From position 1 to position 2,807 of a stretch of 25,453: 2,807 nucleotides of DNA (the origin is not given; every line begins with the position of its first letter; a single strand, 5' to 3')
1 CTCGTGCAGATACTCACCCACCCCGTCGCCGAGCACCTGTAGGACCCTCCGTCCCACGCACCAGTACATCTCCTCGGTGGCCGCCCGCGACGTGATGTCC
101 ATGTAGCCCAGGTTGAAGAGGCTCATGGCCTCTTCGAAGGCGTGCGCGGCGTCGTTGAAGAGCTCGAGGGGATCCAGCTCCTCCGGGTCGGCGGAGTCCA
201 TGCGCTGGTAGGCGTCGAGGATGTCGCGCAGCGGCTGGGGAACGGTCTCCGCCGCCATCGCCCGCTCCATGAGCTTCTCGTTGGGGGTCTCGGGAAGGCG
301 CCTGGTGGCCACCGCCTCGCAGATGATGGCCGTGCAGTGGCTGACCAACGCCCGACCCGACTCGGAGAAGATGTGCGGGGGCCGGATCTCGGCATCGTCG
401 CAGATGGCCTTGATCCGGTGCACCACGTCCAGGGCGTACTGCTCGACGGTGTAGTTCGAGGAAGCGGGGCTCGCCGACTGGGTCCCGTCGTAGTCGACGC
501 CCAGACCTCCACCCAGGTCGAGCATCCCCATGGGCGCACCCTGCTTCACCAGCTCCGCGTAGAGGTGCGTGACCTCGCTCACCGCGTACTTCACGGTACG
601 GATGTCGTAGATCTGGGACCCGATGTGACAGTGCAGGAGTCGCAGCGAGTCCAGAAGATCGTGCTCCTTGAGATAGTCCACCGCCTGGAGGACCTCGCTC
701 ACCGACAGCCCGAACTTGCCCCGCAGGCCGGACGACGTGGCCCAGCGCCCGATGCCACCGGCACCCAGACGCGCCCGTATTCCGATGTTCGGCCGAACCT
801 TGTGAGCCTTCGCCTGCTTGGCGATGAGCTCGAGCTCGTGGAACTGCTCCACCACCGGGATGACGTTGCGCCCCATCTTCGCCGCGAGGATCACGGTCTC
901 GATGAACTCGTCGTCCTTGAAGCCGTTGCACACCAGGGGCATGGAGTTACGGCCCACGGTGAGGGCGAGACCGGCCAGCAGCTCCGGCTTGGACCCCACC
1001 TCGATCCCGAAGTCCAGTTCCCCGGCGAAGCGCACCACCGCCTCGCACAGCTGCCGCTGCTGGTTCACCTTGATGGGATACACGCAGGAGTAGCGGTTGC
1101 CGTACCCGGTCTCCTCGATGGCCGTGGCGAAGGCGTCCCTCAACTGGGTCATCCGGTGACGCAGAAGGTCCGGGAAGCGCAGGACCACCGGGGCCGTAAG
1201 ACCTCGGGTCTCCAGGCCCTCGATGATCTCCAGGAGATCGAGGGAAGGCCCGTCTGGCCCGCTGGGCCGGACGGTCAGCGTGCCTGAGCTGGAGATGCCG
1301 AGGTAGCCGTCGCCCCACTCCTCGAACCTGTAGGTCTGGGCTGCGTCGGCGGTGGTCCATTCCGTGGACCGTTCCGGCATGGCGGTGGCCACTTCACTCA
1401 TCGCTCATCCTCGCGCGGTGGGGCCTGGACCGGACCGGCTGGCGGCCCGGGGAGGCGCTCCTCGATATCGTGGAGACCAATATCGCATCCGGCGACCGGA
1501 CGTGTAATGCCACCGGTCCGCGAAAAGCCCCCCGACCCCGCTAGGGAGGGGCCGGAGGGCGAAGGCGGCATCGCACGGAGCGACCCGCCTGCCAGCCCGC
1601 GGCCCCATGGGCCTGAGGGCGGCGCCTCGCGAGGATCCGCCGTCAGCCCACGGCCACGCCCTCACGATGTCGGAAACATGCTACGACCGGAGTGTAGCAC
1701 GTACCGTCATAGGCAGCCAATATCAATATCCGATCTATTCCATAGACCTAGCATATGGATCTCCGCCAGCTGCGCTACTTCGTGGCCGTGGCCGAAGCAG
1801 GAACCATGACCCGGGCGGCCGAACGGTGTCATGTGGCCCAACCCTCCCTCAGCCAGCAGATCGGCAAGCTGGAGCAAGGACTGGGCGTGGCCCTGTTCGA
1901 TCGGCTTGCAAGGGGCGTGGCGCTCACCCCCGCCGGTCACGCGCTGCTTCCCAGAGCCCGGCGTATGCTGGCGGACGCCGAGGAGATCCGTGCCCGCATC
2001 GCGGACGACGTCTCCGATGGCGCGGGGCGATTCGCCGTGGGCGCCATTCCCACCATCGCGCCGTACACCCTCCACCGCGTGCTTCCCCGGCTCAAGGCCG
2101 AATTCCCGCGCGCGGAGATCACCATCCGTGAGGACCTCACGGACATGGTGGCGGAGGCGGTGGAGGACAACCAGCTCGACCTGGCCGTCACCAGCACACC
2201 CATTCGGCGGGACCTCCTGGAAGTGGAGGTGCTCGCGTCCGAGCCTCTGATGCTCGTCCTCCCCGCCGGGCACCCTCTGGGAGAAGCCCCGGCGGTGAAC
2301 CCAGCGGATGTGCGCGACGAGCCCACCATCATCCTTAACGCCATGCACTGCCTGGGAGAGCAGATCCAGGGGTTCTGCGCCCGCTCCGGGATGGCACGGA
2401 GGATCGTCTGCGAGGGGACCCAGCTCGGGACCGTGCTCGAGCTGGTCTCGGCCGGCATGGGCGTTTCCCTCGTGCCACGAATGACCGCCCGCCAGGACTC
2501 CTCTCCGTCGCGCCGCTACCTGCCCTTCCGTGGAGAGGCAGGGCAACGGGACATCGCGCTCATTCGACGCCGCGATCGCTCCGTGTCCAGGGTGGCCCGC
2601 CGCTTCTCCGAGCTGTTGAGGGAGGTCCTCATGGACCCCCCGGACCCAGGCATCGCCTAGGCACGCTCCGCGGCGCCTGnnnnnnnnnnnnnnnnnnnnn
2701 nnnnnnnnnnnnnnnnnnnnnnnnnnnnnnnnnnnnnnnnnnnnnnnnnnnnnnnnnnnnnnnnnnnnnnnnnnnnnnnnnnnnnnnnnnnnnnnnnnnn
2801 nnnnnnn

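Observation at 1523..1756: oxyR/oxyS-like architecture: OxyR operator, divergent promoter and a terminated three-hairpin ~160-nt RNA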

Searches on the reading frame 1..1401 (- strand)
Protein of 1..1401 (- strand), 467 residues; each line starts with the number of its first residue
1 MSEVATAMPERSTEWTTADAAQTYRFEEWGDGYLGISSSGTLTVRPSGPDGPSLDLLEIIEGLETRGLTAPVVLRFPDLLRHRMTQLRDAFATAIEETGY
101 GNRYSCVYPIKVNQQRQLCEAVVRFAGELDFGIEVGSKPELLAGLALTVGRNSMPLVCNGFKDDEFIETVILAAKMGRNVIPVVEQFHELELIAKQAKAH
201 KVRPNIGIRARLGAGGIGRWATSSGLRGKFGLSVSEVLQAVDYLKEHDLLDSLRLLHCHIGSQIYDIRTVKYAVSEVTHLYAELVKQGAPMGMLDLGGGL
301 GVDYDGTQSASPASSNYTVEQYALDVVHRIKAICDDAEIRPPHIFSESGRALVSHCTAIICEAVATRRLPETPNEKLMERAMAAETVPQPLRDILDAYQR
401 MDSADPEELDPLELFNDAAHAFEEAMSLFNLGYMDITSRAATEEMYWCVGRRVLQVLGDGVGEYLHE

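Call 4: search_protein_families(library=pfam, proteins=[window:1-1401:-])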
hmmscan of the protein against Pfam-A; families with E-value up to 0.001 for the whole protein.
window:1-1401:- (467 aa): 2 families
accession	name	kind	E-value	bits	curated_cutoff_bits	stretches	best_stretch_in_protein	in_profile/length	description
PF02784.22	Orn_Arg_deC_N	-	5.3e-33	114.9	23.4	1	99-354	16-247/247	Pyridoxal-dependent decarboxylase, pyridoxal binding domain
PF17810.6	Arg_decarb_HB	-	3.5e-14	53.3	23.3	1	385-457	2-69/84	Arginine decarboxylase helical bundle domain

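Call 10: search_protein_families(library=ncbifam, proteins=[window:1-1401:-], max_evalue=0.01)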
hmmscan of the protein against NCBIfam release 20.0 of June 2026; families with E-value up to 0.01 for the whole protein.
window:1-1401:- (467 aa): 7 families
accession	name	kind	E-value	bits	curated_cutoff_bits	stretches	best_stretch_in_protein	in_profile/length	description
NF003763.0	PRK05354.1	equivalog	4.5e-152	507.8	369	1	11-457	5-438/636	biosynthetic arginine decarboxylase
TIGR01273.1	speA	equivalog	4.9e-138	461.3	624.1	1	15-455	1-430/624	arginine decarboxylase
TIGR01048.1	lysA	equivalog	1.9e-29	102.4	297.9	1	72-367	27-297/417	diaminopimelate decarboxylase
TIGR03099.1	dCO2ase_PEP1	hypoth_equivalog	2.4e-16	59.8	478.45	1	77-365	32-292/398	pyridoxal-dependent decarboxylase, exosortase A system-associated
NF041039.1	FslC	exception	6.3e-14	51.6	500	1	157-368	103-309/418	rhizoferrin biosystnesis N-citrylornithine decarboxylase FslC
NF006515.0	PRK08961.1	equivalog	4.8e-07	28.1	802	1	206-309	617-715/861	bifunctional aspartate kinase/diaminopimelate decarboxylase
NF052544.1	OrLyDeCDokD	equivalog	9.3e-07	27.8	700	1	146-368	105-324/461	ornithine/lysine decarboxylase DokD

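Call 85: find_homologous_proteins(query=window:1-1401:-, max_evalue=1e-100)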
Query window:1-1401:- (467 aa): 7565 proteins with E <= 1e-100 among 8000 candidates; the best 120 are listed. Only proteins of 256 to 818 residues were searched: fused or split forms outside these lengths cannot appear, so this answer is no evidence that the protein stands alone or is whole; find_related_loci, which searches DNA, has no such limit.
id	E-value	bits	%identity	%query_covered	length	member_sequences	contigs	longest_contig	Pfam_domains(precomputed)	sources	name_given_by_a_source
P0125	4.2e-277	937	89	100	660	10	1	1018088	PF17944.7,PF17810.7,PF02784.23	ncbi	-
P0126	2.1e-272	922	87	100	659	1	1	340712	PF17944.7,PF17810.7,PF02784.23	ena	-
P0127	4.9e-268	907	85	100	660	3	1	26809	PF17944.7,PF17810.7,PF02784.23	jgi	-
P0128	2.2e-267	905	85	100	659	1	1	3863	PF17944.7,PF17810.7,PF02784.23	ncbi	-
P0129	2.3e-266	902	85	99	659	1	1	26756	PF17944.7,PF17810.7,PF02784.23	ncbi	ncbi:MAG: biosynthetic arginine decarboxylase [Gemmatimonadota bacterium]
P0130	3.0e-266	902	85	100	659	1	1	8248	PF17944.7,PF17810.7,PF02784.23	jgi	jgi:arginine decarboxylase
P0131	1.6e-265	899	84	100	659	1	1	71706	PF17944.7,PF17810.7,PF02784.23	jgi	jgi:arginine decarboxylase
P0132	1.9e-265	899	84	100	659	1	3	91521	PF17944.7,PF17810.7,PF02784.23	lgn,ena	-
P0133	2.2e-265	899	85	99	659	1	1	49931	PF17944.7,PF17810.7,PF02784.23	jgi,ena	-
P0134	4.2e-265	898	84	100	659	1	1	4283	PF17944.7,PF17810.7,PF02784.23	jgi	jgi:arginine decarboxylase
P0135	1.1e-264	896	85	99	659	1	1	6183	PF17944.7,PF17810.7,PF02784.23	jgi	jgi:arginine decarboxylase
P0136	3.1e-262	888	84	99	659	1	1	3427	PF17944.7,PF17810.7,PF02784.23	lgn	-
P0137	5.0e-262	888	84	100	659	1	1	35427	PF17944.7,PF17810.7,PF02784.23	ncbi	-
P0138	2.3e-261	885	87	100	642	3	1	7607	PF17944.7,PF17810.7,PF02784.23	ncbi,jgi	jgi:arginine decarboxylase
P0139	2.5e-261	885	85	100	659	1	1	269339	PF17944.7,PF17810.7,PF02784.23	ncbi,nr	ncbi:MAG: biosynthetic arginine decarboxylase [Gemmatimonadota bacterium]|nr:biosynthetic arginine d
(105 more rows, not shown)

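Call 86: list_cluster_members(proteins=[P0125, P0126])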
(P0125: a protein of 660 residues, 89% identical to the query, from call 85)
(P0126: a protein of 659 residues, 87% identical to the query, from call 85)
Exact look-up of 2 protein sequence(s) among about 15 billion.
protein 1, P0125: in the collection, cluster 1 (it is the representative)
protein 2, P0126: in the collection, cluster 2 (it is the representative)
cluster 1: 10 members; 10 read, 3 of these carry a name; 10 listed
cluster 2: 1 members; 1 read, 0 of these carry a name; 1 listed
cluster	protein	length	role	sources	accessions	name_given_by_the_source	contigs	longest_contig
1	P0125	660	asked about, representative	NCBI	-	-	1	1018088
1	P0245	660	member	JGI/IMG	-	arginine decarboxylase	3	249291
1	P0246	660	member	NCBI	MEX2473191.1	MAG: biosynthetic arginine decarboxylase [Gemmatimonadota bacterium]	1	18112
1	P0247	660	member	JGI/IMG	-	arginine decarboxylase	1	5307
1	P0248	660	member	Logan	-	-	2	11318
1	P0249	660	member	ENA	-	-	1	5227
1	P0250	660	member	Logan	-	-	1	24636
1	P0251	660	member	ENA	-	-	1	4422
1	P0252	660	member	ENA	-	-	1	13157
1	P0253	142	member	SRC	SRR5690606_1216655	-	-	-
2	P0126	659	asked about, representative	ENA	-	-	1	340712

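Call 89: find_encoding_contigs(protein=P0249, flank=3500, max_places=3)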
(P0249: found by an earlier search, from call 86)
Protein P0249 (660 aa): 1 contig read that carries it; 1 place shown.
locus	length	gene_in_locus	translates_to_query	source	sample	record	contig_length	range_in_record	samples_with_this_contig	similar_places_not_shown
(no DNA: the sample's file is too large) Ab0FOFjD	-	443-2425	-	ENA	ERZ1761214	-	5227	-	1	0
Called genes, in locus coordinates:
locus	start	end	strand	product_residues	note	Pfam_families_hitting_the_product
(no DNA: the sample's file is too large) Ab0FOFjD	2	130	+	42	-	?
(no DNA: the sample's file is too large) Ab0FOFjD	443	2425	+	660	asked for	PF02784:Orn_Arg_deC_N, PF17810:Arg_decarb_HB, PF17944:Arg_decarbox_C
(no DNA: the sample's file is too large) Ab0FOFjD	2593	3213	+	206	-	-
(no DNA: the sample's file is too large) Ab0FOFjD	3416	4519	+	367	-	PF06267:DUF1028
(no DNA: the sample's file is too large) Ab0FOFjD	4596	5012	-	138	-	-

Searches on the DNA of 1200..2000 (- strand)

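Call 3: search_rna_families(source=window, start=1200, end=2000, threshold=evalue, max_evalue=10, show_alignments=3)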
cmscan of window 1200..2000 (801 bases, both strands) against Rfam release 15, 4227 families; matches with E-value up to 10: 5.
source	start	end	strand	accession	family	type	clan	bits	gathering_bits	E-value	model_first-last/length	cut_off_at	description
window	1966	2000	+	RF04308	HCV_SL2531-SL2549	Cis-reg;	-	12.6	56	10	1-32/72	3'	Hepatitis C virus stem-loop SL2531 and SL2549AU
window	1377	1415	-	RF01129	sR44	Gene; snRNA; snoRNA; CD-box;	-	12.1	45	3.3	1-55/55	no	Small nucleolar RNA sR44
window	1265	1343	+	RF02142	HOXA11-AS1_6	Gene; lncRNA;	-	11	50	7.2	94-179/179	no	HOXA11 antisense RNA 1 conserved region 6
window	1561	1581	+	RF01145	sR14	Gene; snRNA; snoRNA; CD-box;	-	9.8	38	8.8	35-54/54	no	Small nucleolar RNA sR14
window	1860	2000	+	RF01946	KCNQ1OT1_1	Gene; lncRNA;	-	7.6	70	1.4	1-141/464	3'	KCNQ1 overlapping transcript 1 conserved region 1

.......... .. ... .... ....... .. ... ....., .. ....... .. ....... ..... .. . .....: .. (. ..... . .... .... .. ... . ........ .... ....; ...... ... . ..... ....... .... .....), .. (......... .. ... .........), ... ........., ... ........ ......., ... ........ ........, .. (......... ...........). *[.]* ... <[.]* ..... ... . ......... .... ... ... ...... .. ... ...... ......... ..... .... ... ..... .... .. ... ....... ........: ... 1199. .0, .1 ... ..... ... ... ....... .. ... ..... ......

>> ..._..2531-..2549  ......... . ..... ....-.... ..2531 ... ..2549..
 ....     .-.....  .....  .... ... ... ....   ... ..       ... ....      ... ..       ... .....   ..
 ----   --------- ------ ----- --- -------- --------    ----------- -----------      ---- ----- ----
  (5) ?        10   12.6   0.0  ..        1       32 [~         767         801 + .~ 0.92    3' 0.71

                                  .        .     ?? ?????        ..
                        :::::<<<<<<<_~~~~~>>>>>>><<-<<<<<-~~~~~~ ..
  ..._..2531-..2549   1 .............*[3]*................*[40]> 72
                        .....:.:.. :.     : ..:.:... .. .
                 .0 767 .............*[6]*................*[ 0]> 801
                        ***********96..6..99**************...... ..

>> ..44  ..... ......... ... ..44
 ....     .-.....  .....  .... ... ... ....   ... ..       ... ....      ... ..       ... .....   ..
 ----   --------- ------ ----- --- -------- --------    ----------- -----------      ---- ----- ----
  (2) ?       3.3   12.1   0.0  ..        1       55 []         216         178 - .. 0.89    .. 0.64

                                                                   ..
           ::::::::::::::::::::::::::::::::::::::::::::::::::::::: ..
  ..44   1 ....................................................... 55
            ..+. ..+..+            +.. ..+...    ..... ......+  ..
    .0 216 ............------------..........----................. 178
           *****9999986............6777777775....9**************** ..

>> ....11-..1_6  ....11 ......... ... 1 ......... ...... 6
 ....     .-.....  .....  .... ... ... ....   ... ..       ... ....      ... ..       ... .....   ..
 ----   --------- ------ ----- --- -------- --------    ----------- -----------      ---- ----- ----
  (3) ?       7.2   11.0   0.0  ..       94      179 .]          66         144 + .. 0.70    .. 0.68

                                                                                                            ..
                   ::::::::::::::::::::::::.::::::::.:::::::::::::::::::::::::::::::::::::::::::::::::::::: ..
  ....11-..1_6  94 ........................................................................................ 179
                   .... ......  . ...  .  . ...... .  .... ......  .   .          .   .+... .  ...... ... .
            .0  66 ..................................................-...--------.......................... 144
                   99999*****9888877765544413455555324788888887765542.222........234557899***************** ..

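Call 79: build_rna_model(alignment_id=A2, structure=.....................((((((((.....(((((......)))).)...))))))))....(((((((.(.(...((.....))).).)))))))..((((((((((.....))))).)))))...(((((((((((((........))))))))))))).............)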
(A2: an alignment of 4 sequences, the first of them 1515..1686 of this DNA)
Model R1 built from alignment A2 (4 sequences, 178 columns); structure: as given.
model positions 173; base pairs 47; branch points 3; effective number of sequences 1.14; information 0.589 bits per position. Calibrated on 0.2 Mb of random sequence (short: E-values are rough).
structure used (alignment columns):
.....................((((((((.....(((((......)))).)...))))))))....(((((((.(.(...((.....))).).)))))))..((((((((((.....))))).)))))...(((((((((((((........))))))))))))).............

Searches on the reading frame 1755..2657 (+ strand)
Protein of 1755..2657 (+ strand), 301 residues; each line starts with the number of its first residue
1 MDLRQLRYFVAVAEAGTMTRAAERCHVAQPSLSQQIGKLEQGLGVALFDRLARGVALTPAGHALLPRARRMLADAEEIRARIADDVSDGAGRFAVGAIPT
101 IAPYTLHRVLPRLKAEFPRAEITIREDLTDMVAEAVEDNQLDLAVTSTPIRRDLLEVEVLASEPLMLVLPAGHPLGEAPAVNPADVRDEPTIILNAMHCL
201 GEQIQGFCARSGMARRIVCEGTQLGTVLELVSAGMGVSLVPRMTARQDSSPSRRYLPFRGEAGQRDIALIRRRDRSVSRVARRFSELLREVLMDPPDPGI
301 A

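Call 4: search_protein_families(library=pfam, proteins=[window:1755-2657:+])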
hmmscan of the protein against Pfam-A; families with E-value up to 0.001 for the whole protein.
window:1755-2657:+ (301 aa): 2 families
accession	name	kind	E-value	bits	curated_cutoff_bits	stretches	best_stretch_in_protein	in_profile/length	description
PF03466.25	LysR_substrate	-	9.7e-47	159.5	28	1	90-292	5-208/209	LysR substrate binding domain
PF00126.33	HTH_1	-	2.9e-24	85.2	26.6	1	3-62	1-60/60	Bacterial regulatory helix-turn-helix protein, lysR family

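Call 10: search_protein_families(library=ncbifam, proteins=[window:1755-2657:+], max_evalue=0.01)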
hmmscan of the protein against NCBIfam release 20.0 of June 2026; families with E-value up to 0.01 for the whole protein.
window:1755-2657:+ (301 aa): 54 families (the best 25 are shown)
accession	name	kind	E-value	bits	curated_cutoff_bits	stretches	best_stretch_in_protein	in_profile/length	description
NF008416.0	PRK11242.1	equivalog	1.5e-54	185.4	277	1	1-292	1-291/300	transcriptional regulator CynR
NF053705.1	TransRegGltCGpos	equivalog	5.3e-54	183.5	350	1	1-290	1-291/300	glutamate biosynthesis transcriptional regulator GltC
NF047520.1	trans_act_CidR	equivalog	6.2e-52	176.6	415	1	1-290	1-290/292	cidABC operon transcriptional activator CidR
NF008361.0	PRK11151.1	equivalog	3.6e-51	174.3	329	1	1-287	1-285/305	DNA-binding transcriptional regulator OxyR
NF007385.0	PRK09906.1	equivalog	1.3e-45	155.8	356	1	1-246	1-247/296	DNA-binding transcriptional regulator HcaR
NF040786.1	LysR_Sec_metab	equivalog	2.8e-45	154.6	250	1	1-290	1-296/298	selenium metabolism-associated LysR family transcriptional regulator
NF045775.1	acetoin_reg_AlsR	exception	3.5e-45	154.7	430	1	1-245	1-247/290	acetoin biosynthesis transcriptional regulator AlsR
TIGR03339.1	phn_lysR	subfamily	1.5e-43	149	341.1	1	5-287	1-278/279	aminoethylphosphonate catabolism associated LysR family transcriptional regulator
NF007439.0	PRK09986.1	equivalog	7.5e-41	140.4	290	1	2-246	8-255/296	LysR family transcriptional regulator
NF050018.1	StrsTransRegOxyRFcella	equivalog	2e-39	135.9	500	1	1-287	1-284/289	oxidative stress transcriptional regulator OxyR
NF052633.1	LysR_TF_PsrA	exception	2.1e-34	118.9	540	1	1-290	5-294/297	L-proline-binding transcription factor PsrA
NF047711.1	PutUtilRegPtrR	equivalog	2.3e-33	115.5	400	1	1-280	1-275/283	putrescine utilization regulator PtrR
NF008410.0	PRK11233.1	equivalog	9e-33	113.7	309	1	1-252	1-250/305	nitrogen assimilation transcriptional regulator NAC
TIGR02424.1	TF_pcaQ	equivalog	1.2e-30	106.5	303.8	1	2-291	4-297/300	pca operon transcription factor PcaQ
NF045990.1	TransRegCbbRRhodb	equivalog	5.8e-30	104.4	450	1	2-288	7-296/304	LysR family regulator CbbR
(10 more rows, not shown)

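Call 11: search_solved_structures(query=window:1755-2657:+, show_alignments=2)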
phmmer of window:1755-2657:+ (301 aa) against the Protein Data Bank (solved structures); distinct sequences matched with E-value up to 0.001: 72 (the best 60 are shown).
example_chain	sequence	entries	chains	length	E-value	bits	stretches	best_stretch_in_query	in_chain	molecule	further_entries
4x6g_A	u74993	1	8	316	3.2e-36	128.7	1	1-245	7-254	OxyR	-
6g1b_B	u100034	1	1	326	1.6e-34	123.1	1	3-290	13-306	Hydrogen peroxide-inducible genes activator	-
6g1b_J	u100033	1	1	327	1.6e-34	123.1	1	3-290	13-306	Hydrogen peroxide-inducible genes activator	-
6g4r_B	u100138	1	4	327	5.9e-33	118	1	3-290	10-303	Hydrogen peroxide-inducible genes activator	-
6g1d_C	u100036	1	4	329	6e-33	118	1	3-290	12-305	Hydrogen peroxide-inducible genes activator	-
7w06_A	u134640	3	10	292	8e-27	97.9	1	1-246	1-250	Transcriptional regulator, LysR family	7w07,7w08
7l4s_A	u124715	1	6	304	1.4e-26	97.1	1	3-292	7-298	Transcriptional regulator of oxidative stress OxyR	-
2h99_A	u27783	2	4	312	1.2e-24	90.8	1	1-245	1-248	HTH-type transcriptional regulator benM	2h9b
3k1n_A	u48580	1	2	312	1.6e-24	90.4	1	1-245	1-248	HTH-type transcriptional regulator benM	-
3k1m_A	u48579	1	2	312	1.6e-24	90.4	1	1-245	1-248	HTH-type transcriptional regulator benM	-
3k1p_A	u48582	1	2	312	2.2e-24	89.9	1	1-245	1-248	HTH-type transcriptional regulator benM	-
3fzv_A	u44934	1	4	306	2.2e-24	89.9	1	3-241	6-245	Probable transcriptional regulator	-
6m5f_A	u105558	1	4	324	2.6e-24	89.6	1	3-241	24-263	Probable transcriptional regulator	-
1ixc_A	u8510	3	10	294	9.8e-23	84.5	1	1-288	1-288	LysR-type regulatory protein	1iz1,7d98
1i6a_A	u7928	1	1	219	1.1e-22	84.4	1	91-285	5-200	HYDROGEN PEROXIDE-INDUCIBLE GENES ACTIVATOR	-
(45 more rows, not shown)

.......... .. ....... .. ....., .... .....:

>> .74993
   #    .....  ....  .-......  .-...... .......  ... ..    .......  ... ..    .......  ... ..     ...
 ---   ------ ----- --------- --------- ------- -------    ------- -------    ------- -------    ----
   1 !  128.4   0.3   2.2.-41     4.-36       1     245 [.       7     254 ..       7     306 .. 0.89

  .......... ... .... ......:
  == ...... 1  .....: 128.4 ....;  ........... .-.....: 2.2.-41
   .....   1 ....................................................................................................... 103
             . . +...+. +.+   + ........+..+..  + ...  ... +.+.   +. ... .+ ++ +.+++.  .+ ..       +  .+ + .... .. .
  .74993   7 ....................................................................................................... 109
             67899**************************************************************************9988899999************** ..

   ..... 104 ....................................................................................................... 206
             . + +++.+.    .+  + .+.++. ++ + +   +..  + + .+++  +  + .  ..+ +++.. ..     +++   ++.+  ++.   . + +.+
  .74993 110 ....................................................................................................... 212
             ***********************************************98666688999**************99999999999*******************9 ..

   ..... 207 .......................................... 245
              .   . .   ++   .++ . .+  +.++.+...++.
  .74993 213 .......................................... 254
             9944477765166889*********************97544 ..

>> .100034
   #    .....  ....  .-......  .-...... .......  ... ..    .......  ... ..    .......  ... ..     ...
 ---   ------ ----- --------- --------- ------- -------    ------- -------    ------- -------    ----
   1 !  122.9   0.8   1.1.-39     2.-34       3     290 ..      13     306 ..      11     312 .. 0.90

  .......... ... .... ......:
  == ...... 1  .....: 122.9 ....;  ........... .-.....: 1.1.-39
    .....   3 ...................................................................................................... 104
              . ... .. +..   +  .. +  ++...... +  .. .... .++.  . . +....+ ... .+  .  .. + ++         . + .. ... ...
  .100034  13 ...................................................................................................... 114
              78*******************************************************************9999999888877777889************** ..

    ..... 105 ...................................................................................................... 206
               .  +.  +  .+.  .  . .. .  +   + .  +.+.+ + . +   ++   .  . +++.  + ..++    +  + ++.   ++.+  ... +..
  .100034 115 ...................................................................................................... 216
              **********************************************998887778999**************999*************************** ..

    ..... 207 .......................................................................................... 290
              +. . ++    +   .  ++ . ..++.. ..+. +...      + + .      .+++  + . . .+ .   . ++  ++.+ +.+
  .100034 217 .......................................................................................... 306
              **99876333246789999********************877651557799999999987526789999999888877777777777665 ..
